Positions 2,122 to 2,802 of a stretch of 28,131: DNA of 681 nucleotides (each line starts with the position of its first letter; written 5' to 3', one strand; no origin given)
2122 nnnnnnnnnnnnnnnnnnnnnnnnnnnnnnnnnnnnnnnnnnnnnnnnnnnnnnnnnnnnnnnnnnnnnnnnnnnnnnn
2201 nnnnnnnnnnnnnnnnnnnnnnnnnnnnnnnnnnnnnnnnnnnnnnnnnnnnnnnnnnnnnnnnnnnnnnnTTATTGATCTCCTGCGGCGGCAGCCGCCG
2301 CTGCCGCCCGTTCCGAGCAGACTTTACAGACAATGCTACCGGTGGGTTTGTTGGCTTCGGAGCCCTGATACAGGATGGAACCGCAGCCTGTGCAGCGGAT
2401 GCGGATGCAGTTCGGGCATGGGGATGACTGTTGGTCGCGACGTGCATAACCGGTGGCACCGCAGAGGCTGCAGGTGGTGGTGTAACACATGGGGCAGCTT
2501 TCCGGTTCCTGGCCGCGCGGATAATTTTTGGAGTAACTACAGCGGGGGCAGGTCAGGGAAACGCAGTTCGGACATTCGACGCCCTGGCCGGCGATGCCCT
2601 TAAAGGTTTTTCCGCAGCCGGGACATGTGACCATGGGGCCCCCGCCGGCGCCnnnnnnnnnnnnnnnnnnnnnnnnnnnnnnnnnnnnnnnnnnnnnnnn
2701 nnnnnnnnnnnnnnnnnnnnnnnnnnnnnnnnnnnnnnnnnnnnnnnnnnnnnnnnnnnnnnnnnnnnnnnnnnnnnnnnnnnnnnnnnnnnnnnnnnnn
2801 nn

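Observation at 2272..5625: Giant signal-peptide-bearing intrinsically disordered protein ending in four tandem zinc ribbons (8 CxxC) and a poly-Ala tail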

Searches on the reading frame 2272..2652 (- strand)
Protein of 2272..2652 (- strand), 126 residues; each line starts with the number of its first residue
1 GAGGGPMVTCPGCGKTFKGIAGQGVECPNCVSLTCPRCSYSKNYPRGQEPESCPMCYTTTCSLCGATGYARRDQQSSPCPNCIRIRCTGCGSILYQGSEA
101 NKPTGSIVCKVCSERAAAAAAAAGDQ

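Call 25: search_protein_families(library=pfam, proteins=[window:2272-2652:-], max_evalue=0.01)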
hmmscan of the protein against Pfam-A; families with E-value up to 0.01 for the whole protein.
window:2272-2652:- (126 aa): 1 family
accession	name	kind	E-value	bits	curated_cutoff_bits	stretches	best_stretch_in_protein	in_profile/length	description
PF01363.27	FYVE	-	0.0013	19.2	27.8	0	9-59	10-64/67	FYVE zinc finger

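Call 102: search_protein_families(library=pfam, proteins=[window:2275-2640:-], max_evalue=10)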
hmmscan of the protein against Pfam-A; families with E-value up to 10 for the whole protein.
window:2275-2640:- (122 aa): 9 families
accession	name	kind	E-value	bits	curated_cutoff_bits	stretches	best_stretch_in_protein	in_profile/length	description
PF01363.27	FYVE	-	0.0018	18.8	27.8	1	5-55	10-64/67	FYVE zinc finger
PF22191.2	IBR_1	-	0.0063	16.8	27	1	30-62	5-37/47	IBR domain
PF02318.22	FYVE_2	-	0.013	16.1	27.2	2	5-40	56-91/118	FYVE-type zinc finger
PF01485.27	IBR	-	0.016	15.7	24.3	2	3-37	18-58/65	IBR domain, a half RING-finger domain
PF13913.12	zf-C2HC_2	-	0.02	15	27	1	2-14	1-13/25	zinc-finger of a C2HC-type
PF17848.7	Zn_ribbon_ACC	-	0.29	11.8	24.5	1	81-92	2-13/26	Acetyl-CoA carboxylase zinc finger domain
PF23548.1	Zn_ribbon_FGT1_2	-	0.41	10.7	27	1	79-90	1-12/35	FORGETTER1 second zinc ribbon domain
PF13717.11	Zn_ribbon_4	-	0.98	9.8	30.3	1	3-14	25-36/36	zinc-ribbon domain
PF25232.1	DUF7848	-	7.6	7.2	24.5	1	44-71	19-46/80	Domain of unknown function (DUF7848)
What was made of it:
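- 2308..2643 (-): Z module, aa 995-1106. Four tandem units of the form CxxC-x13-18-CxxC (zinc-ribbon or rubredoxin-knuckle type). Pfam gives only sub-threshold FYVE, IBR and Zn_ribbon hits (calls 25, 102).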
